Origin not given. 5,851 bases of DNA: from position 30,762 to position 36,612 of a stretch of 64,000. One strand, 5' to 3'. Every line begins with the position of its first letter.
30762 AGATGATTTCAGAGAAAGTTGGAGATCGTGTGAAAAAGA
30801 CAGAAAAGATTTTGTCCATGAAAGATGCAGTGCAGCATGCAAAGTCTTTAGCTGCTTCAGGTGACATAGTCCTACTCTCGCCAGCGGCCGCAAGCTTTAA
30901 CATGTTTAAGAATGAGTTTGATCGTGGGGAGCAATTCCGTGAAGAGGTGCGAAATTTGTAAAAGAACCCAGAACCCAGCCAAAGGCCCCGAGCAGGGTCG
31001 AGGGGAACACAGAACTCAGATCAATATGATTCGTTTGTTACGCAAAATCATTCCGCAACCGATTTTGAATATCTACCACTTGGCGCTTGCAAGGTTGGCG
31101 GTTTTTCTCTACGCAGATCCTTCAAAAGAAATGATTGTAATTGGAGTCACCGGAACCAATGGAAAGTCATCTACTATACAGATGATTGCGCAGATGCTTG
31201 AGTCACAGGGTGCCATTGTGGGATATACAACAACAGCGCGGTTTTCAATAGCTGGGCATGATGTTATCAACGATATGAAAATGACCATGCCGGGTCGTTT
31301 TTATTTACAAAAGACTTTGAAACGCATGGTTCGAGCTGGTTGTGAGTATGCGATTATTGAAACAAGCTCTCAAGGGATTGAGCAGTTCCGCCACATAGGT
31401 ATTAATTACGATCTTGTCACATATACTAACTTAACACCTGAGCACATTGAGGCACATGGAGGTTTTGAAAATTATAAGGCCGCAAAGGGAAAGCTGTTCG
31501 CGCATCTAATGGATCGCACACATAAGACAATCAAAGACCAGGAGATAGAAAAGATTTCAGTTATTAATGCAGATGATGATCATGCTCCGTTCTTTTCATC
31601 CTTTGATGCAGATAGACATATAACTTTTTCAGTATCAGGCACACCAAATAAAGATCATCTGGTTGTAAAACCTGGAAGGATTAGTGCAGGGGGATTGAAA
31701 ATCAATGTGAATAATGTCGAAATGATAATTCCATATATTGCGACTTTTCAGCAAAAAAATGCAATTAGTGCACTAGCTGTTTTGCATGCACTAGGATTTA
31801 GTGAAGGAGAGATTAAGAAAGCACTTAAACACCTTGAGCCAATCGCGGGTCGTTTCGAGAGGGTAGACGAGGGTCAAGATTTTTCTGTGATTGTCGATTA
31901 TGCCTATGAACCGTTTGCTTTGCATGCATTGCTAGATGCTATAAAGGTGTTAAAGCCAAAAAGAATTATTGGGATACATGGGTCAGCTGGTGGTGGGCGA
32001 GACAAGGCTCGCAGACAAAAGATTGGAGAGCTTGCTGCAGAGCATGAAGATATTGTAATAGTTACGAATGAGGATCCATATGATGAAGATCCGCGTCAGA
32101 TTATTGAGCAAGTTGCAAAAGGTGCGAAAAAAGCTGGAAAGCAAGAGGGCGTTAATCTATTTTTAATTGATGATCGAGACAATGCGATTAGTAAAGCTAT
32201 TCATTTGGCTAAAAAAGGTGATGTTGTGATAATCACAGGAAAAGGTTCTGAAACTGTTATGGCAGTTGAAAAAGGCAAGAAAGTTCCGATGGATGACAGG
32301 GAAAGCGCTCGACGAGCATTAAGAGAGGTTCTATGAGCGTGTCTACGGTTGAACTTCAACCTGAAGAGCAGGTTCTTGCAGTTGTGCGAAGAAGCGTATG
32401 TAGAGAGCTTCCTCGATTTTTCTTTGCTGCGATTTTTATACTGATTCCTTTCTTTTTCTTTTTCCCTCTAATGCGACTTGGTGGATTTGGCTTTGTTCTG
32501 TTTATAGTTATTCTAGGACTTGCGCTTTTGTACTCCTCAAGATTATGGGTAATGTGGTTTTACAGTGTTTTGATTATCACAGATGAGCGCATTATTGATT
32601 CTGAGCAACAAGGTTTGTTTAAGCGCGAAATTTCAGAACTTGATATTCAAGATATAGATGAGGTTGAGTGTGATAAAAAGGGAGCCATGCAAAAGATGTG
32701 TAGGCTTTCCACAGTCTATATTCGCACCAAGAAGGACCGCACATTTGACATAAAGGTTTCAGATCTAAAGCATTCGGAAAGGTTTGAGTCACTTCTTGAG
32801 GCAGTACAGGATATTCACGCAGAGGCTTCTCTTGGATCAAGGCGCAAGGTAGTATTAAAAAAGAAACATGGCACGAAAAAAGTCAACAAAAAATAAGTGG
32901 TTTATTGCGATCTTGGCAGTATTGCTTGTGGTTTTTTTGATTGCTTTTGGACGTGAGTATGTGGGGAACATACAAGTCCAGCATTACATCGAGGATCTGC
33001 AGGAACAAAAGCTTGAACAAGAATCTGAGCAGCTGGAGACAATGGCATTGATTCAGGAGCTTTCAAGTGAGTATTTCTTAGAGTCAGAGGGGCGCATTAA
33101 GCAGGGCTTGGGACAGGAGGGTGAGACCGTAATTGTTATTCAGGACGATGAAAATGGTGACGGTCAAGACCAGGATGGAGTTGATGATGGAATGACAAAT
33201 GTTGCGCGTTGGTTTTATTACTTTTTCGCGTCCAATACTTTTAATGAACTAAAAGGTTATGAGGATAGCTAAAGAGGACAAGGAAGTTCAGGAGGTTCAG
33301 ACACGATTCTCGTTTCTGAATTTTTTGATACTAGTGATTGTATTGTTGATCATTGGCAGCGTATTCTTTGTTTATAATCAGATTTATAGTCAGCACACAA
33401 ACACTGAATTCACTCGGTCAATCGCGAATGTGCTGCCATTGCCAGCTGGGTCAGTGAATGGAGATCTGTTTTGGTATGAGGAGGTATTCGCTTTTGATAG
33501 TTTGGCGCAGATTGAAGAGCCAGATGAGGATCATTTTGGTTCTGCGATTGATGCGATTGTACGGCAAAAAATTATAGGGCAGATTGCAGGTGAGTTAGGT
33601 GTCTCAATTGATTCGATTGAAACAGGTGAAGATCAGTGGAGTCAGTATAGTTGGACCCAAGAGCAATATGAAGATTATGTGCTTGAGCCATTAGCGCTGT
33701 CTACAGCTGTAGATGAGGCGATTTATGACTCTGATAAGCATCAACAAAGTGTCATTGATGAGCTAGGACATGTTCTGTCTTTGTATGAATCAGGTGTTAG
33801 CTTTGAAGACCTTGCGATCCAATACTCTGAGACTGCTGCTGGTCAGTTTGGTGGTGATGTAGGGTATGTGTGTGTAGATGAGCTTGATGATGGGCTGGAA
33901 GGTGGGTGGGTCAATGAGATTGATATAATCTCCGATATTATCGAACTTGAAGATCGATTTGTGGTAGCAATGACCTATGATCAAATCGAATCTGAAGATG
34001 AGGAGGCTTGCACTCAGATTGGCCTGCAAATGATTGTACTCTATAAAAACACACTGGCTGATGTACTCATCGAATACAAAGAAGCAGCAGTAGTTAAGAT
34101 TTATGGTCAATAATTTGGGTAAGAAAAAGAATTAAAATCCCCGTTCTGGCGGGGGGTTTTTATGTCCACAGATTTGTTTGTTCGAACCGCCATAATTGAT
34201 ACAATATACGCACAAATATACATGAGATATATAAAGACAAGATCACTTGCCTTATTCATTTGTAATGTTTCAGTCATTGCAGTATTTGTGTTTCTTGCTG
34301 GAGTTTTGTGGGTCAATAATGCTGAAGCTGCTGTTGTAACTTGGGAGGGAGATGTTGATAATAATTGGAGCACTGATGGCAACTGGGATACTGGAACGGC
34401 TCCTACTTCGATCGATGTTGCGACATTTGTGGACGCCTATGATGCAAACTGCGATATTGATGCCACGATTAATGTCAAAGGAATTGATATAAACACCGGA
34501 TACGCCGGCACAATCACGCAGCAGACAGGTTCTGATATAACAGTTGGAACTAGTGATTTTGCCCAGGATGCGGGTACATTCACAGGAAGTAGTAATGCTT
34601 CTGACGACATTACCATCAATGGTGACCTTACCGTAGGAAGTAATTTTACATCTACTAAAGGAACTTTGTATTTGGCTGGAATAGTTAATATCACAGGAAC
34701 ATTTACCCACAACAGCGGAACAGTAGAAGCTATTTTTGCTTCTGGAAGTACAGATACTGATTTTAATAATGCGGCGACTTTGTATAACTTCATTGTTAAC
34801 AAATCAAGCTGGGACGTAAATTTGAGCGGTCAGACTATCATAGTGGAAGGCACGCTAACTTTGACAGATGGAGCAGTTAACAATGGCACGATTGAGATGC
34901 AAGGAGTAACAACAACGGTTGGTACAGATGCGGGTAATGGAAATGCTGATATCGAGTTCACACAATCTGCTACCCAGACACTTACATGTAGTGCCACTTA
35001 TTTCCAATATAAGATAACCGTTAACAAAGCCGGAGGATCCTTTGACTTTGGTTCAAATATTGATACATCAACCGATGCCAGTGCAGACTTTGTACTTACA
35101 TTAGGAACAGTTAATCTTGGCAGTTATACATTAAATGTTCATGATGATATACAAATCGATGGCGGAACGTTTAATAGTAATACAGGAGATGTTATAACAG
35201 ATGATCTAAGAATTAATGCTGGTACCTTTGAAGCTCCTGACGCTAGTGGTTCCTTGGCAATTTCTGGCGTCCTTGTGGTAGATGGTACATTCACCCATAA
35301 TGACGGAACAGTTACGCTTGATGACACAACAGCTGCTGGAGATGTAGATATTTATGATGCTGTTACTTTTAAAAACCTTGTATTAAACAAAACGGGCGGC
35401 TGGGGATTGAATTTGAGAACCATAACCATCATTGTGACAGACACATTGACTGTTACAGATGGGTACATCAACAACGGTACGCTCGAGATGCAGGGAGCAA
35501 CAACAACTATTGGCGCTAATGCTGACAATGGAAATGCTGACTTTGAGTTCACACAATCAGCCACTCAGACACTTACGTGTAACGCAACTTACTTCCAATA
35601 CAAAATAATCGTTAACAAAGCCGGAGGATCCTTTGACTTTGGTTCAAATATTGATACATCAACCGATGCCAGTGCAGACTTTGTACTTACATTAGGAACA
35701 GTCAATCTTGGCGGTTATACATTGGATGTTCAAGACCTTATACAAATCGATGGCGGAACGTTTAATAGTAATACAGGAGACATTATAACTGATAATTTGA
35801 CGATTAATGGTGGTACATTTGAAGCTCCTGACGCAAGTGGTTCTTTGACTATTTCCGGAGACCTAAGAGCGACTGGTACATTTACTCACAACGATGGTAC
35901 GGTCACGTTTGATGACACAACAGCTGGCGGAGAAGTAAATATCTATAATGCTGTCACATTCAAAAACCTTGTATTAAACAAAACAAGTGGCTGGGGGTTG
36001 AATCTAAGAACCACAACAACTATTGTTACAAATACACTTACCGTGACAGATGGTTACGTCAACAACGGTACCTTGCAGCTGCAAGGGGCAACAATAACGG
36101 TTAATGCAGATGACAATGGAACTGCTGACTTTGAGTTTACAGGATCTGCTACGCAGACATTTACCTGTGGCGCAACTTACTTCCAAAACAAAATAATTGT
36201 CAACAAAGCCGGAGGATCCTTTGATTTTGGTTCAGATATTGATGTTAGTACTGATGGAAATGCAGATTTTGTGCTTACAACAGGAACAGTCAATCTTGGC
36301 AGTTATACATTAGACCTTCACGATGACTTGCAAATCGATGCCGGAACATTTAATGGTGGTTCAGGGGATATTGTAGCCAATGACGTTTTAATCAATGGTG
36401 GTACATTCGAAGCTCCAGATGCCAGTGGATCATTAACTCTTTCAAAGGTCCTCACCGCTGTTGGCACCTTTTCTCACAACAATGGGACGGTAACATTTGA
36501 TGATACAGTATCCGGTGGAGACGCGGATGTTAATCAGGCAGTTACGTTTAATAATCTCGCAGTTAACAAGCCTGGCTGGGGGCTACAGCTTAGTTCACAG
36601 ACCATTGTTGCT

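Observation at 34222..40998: Giant surface protein of about 2259 aa with recently duplicated 198-aa tandem repeats, a LamG lectin domain and an acidic stretch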

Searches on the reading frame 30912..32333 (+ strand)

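Call 13: search_protein_families(library=pfam, proteins=[window:30912-32333:+], max_evalue=0.001)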
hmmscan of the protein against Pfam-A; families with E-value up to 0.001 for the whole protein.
window:30912-32333:+ (474 aa): 2 families
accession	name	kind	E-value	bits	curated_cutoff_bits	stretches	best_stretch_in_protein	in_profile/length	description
PF08245.18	Mur_ligase_M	-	3.4e-34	119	24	1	79-290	1-199/200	Mur ligase middle domain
PF02875.26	Mur_ligase_C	-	1.1e-25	91.4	28.4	1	313-445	1-127/127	Mur ligase, glutamate ligase domain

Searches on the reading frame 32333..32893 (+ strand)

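Call 13: search_protein_families(library=pfam, proteins=[window:32333-32893:+], max_evalue=0.001)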
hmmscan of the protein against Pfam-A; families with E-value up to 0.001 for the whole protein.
window:32333-32893:+ (187 aa): 1 family
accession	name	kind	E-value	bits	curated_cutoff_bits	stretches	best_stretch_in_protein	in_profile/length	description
PF14470.12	bPH_3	-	0.00091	20.1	23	0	77-124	22-63/95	Bacterial PH domain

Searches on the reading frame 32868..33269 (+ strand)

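Call 13: search_protein_families(library=pfam, proteins=[window:32868-33269:+], max_evalue=0.001)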
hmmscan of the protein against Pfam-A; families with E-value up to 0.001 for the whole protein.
window:32868-33269:+ (134 aa): 1 family
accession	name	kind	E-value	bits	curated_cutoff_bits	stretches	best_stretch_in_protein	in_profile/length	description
PF04977.20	DivIC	-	6e-06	26.4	28.9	1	16-93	1-79/80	Septum formation initiator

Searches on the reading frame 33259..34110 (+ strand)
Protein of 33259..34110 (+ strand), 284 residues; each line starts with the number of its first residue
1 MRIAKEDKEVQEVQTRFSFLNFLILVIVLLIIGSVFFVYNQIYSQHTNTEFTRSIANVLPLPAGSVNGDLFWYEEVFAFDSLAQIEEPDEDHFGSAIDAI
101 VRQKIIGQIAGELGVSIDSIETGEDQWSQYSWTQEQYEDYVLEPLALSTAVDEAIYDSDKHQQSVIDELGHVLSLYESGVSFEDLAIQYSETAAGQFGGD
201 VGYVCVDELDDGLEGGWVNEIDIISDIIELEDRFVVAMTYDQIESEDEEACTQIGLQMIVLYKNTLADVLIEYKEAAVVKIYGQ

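Call 13: search_protein_families(library=pfam, proteins=[window:33259-34110:+], max_evalue=0.001)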
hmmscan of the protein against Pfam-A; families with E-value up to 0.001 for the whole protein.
window:33259-34110:+ (284 aa): 0 families

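Call 39: search_protein_families(library=ncbifam, proteins=[window:33259-34110:+], max_evalue=0.1)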
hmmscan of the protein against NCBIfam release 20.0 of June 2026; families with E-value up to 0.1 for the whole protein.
window:33259-34110:+ (284 aa): 1 family
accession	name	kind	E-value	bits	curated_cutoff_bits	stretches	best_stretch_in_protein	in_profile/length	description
NF002846.0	PRK03095.1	equivalog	0.024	14.1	361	1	177-209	154-187/287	peptidylprolyl isomerase PrsA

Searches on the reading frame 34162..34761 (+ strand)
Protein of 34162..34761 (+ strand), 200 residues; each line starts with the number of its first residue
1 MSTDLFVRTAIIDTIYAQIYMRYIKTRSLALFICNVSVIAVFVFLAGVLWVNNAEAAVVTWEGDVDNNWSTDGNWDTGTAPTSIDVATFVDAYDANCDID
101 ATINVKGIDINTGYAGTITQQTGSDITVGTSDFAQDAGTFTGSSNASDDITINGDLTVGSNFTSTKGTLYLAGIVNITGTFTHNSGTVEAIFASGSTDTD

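Call 9: search_protein_families(library=pfam, proteins=[window:34162-34761:+], max_evalue=1)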
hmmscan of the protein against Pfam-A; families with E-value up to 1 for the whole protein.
seq(200 aa): 1 family
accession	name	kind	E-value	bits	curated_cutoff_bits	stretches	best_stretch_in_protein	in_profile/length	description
PF14828.11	Amnionless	-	0.2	10.9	30.4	1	66-111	7-52/442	Amnionless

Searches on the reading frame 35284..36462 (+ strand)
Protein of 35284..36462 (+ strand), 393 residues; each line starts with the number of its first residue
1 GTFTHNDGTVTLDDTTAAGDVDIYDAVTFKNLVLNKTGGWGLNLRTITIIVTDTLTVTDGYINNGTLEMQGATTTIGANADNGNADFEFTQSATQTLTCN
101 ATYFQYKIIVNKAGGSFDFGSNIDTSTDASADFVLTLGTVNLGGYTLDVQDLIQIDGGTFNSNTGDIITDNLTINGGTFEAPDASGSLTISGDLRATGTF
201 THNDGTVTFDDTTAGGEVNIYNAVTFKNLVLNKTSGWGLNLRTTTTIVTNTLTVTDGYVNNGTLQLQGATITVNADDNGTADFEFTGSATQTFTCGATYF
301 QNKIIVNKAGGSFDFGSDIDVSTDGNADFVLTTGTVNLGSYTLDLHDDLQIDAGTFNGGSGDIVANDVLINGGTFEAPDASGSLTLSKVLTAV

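Call 39: search_protein_families(library=ncbifam, proteins=[window:35284-36462:+], max_evalue=0.1)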
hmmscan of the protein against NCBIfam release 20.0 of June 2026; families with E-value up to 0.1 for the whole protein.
window:35284-36462:+ (393 aa): 0 families

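Call 57: predict_structure(alignment_id=A2)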
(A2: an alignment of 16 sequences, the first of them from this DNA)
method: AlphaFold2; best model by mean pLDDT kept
length: 393 residues; sequences in the alignment: 16
mean_pLDDT: 91.5   pTM: 0.86
mean pLDDT of the five models: 91.5, 91.3, 90.6, 90.0, 89.7
residues with pLDDT >= 90: 299; 70-90: 76; 50-70: 18; < 50: 0
segments of 3 or more residues with pLDDT < 50: none
pLDDT, mean of each block of 10 residues (from residue 1): 79 79 92 89 93 94 94 92 93 95 91 96 80 93 95 96 95 96 92 92 90 76 93 83 93 91 93 82 96 93 95 96 87 97 96 97 95 95 95 93
secondary structure, 60 per line:
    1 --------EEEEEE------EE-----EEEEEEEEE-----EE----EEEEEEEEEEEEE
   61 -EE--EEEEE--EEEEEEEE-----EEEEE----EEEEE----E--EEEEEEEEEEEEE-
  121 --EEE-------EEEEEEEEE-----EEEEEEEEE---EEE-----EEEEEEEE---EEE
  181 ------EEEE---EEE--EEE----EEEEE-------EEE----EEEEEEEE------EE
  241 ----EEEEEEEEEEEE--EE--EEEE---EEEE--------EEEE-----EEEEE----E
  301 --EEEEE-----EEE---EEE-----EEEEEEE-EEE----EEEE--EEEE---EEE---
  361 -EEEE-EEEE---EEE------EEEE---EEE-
elements in order: E9-14 E28-36 E48-60 E66-70 E73-80 E86-90 E95-99 E107-119 E123-125 E133-141 E147-155 E159-161 E167-174 E178-180 E187-190 E194-196 E199-201 E206-210 E218-220 E225-232 E245-256 E263-266 E270-273 E282-285 E291-295 E303-307 E313-315 E319-321 E327-333 E335-337 E342-345 E348-351 E355-357 E362-365 E367-370 E374-376 E383-386 E390-392

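Call 59: fold_search(model_id=the predicted structure, library=pdb)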
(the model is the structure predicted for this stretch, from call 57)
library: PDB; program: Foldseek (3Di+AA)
matches with E <= 10: 36; with E <= 0.001: 0
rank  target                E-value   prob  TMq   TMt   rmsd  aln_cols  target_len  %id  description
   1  8c50_A                1.8e-01  0.11  0.18  0.19  14.9       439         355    9  Pontibacter korlensis curli subunit CsgA (released 2023-06-28)
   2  5j44_A                4.7e-01  0.14  0.26  0.14  15.5       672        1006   10  Crystal structure of the Secreted Extracellular protein A (SepA) from Shigella flexneri (released 2017-04-12)
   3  5uyt_A                8.7e-01  0.08  0.24  0.23  21.1       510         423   12  Crystal structure of ice binding protein from an Antarctic bacterium Flavobacteriaceae (released 2017-10-25)
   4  3ak5_A                1.0e+00  0.08  0.24  0.14  16.2       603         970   10  Hemoglobin protease (Hbp) passenger missing domain-2 (released 2010-10-06)
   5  8vbb_A                1.2e+00  0.06  0.22  0.13  16.4       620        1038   14  The secreted adhesin EtpA of Enterotoxigenic Escherichia coli in complex with the mouse mAb 1G05 (released 2024-09-04)
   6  5uyt_B                1.6e+00  0.04  0.22  0.21  20.8       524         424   10  Crystal structure of ice binding protein from an Antarctic bacterium Flavobacteriaceae (released 2017-10-25)
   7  6n2b_A                1.6e+00  0.02  0.13  0.14  29.7       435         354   11  The Crystal Structure of Caldicellulosiruptor kristjanssonii Tapirin C-terminal domain (released 2018-12-19)
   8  6n2b_B                1.9e+00  0.04  0.17  0.19  29.3       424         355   10  The Crystal Structure of Caldicellulosiruptor kristjanssonii Tapirin C-terminal domain (released 2018-12-19)
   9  3sze                  2.0e+00  0.06  0.22  0.12  15.9       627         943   12  Crystal structure of the passenger domain of the E. coli autotransporter EspP (released 2011-10-12)
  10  7usl_C                2.8e+00  0.03  0.19  0.12  18.1       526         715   10  Integrin alphaM/beta2 ectodomain in complex with adenylate cyclase toxin RTX751 and M1F5 Fab (released 2022-08-17)
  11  8rja_C                2.9e+00  0.03  0.12  0.15  11.7       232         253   12  Crystal structure of the F420-reducing formylmethanofuran dehydrogenase complex from the ethanotroph Candidatus Ethano (released 2024-10-02)
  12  8cpk_A                3.4e+00  0.02  0.16  0.17  17.4       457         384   11  Crystal structure of EtpA secretion domain from Enterotoxigenic Escherichia coli (released 2024-01-10)
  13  9mne_B                3.6e+00  0.04  0.23  0.13  16.4       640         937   10  Crystal structure of enteropathogenic Escherichia coli EspC (released 2025-10-29)
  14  4oj5_B                3.6e+00  0.02  0.19  0.13  14.8       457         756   11  Crystal Structure of a Putative Tailspike Protein (TSP1, orf210) from Escherichia coli O157:H7 Bacteriohage CBA120 (released 2014-03-26)
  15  7koh_C                3.7e+00  0.03  0.20  0.16  16.6       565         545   13  Crystal structure of antigen 43 from Escherichia coli EDL933 (released 2022-03-09)
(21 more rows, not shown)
